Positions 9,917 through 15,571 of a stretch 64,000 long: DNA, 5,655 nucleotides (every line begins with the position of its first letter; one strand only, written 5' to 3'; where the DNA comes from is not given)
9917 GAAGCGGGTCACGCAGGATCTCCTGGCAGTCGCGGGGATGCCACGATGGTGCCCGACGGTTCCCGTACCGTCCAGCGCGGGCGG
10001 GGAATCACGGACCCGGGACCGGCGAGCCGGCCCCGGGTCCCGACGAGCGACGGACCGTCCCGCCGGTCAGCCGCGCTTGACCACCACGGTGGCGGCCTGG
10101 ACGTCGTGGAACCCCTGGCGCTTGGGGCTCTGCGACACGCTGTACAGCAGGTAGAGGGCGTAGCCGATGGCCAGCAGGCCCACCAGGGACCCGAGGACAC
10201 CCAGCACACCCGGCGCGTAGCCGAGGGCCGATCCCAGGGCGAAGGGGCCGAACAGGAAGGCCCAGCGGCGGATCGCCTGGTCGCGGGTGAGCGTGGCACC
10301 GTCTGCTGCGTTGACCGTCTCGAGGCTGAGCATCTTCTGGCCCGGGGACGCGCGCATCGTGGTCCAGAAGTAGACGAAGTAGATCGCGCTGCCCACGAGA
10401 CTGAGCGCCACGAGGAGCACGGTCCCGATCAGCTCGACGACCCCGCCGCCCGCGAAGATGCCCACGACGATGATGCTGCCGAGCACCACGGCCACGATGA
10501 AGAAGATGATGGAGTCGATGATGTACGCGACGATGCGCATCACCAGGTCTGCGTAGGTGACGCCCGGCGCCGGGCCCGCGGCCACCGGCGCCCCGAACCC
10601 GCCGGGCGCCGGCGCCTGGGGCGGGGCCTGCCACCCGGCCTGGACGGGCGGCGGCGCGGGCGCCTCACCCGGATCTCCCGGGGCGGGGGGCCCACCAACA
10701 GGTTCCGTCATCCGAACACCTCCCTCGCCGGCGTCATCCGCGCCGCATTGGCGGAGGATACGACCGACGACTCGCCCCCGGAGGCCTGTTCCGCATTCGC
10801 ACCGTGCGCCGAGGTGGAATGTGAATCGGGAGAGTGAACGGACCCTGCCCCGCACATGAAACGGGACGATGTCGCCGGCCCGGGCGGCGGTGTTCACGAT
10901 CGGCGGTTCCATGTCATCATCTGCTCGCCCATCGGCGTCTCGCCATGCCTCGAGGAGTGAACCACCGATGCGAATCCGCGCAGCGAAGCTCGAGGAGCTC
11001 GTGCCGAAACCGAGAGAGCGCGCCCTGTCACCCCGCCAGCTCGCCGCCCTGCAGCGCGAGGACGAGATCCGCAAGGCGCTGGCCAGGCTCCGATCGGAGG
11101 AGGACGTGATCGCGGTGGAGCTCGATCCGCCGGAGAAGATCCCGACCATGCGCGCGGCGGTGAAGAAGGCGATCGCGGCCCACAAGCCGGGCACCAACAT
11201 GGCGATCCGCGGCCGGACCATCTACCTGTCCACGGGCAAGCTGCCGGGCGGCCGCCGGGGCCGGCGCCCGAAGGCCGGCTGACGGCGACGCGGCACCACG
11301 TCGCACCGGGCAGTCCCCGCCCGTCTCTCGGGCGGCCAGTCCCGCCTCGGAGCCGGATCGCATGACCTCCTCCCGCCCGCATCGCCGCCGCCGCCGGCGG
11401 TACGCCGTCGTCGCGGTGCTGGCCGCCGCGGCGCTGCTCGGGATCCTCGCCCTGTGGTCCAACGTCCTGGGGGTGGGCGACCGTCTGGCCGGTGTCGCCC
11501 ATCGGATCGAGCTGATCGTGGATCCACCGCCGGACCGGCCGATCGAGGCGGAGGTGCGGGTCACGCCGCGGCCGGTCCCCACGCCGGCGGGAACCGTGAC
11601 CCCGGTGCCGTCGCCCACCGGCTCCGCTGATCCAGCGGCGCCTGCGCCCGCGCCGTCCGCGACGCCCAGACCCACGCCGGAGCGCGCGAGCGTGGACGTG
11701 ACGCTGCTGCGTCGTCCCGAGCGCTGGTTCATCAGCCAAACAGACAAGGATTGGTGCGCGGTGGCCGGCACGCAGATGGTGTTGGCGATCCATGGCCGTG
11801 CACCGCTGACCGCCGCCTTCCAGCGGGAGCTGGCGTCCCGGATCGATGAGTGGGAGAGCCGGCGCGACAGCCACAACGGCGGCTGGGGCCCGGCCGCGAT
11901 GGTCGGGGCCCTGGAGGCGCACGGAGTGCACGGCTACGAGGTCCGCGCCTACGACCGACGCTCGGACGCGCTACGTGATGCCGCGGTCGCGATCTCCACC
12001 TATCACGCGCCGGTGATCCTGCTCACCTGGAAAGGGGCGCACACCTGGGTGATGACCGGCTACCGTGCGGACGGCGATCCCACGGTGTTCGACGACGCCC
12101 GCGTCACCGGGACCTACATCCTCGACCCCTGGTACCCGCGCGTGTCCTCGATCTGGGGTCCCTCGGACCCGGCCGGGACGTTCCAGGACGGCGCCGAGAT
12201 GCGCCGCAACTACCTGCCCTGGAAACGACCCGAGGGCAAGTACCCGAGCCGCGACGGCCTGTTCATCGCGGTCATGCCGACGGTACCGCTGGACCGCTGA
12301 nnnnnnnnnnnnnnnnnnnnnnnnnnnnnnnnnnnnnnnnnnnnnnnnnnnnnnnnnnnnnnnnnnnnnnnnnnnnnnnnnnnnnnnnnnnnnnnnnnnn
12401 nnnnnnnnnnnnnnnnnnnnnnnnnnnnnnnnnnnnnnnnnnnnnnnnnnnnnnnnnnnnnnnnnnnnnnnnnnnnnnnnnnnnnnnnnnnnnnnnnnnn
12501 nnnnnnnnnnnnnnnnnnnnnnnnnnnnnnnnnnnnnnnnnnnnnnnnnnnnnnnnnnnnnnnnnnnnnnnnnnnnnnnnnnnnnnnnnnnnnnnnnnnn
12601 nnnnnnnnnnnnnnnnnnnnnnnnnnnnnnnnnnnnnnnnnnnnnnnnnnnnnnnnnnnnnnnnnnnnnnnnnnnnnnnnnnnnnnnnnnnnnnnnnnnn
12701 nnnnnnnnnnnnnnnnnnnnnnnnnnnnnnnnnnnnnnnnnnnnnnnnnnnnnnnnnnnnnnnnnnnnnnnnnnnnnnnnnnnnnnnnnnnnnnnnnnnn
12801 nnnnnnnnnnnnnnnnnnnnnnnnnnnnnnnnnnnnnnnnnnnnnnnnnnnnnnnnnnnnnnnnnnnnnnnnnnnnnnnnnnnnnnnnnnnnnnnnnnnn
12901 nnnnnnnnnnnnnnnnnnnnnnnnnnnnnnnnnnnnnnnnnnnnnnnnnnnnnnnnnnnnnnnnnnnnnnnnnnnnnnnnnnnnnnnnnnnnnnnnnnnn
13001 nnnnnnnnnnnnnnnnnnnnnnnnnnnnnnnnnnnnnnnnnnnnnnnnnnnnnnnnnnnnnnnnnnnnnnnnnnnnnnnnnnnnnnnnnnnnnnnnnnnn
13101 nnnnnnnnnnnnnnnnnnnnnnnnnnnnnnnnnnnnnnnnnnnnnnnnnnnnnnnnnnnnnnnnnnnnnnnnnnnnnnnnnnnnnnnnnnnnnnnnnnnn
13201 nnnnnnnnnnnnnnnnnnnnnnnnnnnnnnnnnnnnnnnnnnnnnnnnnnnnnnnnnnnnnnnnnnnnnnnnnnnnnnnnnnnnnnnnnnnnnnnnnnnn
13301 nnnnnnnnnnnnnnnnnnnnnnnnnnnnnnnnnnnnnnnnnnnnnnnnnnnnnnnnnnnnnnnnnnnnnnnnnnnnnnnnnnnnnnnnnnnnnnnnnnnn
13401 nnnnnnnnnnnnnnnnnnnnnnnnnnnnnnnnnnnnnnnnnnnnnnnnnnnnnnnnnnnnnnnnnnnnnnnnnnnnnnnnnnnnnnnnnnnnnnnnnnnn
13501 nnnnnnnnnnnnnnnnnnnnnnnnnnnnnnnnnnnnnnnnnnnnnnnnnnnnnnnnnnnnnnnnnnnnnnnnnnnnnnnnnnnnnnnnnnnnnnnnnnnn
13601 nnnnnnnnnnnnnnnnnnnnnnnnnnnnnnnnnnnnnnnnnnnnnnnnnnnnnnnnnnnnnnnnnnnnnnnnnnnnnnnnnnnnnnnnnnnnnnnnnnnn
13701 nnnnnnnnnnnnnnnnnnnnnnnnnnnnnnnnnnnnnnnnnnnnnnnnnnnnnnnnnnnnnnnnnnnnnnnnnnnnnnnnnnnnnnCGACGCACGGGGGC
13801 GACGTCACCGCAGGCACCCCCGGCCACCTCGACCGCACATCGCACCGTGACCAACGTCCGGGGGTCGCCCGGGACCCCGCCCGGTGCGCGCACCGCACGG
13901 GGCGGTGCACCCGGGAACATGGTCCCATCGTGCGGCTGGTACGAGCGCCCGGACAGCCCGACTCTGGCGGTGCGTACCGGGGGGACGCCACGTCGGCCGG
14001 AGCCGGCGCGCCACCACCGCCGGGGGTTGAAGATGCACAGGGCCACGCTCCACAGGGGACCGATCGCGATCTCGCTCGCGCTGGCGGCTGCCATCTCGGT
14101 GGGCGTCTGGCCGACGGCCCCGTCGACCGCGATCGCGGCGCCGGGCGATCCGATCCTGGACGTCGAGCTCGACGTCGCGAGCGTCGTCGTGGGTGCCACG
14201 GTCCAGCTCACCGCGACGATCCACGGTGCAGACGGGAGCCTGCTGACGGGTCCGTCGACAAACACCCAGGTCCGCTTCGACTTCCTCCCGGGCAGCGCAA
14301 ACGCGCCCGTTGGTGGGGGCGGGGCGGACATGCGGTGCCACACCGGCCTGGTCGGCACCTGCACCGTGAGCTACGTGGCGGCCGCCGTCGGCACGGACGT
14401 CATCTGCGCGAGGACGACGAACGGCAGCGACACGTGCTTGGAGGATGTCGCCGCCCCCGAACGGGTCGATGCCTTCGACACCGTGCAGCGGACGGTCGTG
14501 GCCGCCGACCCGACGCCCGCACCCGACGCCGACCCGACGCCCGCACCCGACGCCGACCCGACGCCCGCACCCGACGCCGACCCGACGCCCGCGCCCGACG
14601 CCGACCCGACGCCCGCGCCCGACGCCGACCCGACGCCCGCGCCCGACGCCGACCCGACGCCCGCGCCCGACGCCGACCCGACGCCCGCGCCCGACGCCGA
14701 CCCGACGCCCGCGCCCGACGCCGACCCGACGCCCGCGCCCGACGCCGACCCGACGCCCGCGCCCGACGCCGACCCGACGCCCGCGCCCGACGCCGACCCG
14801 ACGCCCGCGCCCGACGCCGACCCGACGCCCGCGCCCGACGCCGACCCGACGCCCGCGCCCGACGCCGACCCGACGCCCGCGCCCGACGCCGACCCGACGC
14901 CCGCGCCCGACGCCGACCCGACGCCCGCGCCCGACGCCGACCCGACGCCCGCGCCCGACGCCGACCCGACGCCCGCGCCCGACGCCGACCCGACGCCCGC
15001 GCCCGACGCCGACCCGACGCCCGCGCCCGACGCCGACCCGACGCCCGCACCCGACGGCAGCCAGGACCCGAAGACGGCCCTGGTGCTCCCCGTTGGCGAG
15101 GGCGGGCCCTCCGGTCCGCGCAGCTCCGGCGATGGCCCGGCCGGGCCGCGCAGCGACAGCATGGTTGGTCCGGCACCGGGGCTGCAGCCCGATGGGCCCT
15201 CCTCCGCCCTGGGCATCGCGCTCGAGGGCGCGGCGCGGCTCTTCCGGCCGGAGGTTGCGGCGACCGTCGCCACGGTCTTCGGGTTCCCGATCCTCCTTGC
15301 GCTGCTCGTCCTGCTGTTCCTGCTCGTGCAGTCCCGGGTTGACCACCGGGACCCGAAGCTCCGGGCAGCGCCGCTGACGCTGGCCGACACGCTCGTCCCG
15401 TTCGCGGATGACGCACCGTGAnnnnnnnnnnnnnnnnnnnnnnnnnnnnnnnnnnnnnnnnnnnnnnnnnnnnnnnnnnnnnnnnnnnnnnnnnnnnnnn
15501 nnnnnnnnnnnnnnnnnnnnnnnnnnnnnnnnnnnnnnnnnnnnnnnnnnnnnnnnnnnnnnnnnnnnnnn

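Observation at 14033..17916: Surface protein with 23 identical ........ repeats, translationally coupled to a GGDEF-EAL membrane sensor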

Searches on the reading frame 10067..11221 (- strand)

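Call 87: search_protein_families(library=pfam, proteins=[window:10067-11221:-], max_evalue=0.0001)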
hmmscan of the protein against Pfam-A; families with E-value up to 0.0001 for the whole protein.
window:10067-11221:- (384 aa): 1 family
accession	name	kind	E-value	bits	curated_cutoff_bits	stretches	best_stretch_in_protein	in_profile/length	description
PF06271.18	RDD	-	5.5e-17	62.8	24.1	1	223-374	1-134/137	RDD family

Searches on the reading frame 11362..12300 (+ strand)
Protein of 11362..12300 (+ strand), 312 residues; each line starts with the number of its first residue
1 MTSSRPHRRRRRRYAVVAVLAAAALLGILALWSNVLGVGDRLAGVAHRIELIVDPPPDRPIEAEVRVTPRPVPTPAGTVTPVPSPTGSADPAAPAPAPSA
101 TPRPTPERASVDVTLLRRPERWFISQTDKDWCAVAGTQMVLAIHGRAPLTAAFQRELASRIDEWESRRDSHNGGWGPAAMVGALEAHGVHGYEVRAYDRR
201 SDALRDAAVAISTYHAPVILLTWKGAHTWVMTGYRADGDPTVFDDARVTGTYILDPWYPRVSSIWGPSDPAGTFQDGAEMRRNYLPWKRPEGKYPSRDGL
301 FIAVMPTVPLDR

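Call 6: search_protein_families(library=pfam, proteins=[window:11362-12300:+], max_evalue=0.01)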
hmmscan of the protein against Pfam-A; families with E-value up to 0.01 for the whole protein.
window:11362-12300:+ (312 aa): 1 family
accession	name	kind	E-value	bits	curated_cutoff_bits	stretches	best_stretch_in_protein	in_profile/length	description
PF13529.12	Peptidase_C39_2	-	0.00033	21.7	24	1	124-240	6-137/143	Peptidase_C39 like family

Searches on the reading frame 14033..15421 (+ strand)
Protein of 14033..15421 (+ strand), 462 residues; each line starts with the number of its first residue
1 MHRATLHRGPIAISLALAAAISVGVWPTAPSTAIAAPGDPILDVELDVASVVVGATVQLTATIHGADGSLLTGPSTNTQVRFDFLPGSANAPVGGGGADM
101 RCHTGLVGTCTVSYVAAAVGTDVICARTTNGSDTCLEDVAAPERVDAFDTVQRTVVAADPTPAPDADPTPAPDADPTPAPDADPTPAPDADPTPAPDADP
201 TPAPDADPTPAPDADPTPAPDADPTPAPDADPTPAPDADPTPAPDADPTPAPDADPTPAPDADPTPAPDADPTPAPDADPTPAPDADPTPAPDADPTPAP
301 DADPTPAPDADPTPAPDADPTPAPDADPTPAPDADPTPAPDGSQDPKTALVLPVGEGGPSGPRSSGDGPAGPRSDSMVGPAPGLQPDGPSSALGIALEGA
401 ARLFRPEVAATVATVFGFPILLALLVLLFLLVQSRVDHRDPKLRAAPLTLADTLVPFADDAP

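Call 6: search_protein_families(library=pfam, proteins=[window:14033-15421:+], max_evalue=0.01)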
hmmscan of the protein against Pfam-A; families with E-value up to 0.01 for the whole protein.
window:14033-15421:+ (462 aa): 0 families

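Call 8: find_encoding_contigs(protein=window:14033-15421:+, flank=10000, max_places=6)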
Protein window:14033-15421:+ (462 aa): no gene with exactly this product is on record in the collection.

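Call 30: search_protein_families(library=ncbifam, proteins=[window:14033-15421:+], max_evalue=1)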
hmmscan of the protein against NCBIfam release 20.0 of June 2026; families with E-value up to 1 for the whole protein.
window:14033-15421:+ (462 aa): 2 families
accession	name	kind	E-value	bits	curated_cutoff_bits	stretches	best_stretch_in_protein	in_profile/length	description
NF012181.0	MSCRAMM_SdrD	exception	0.0041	14.6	2500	1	173-329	1149-1301/1379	MSCRAMM family adhesin SdrD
NF000535.3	MSCRAMM_SdrC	exception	0.013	13.5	1700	1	173-327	733-885/963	MSCRAMM family adhesin SdrC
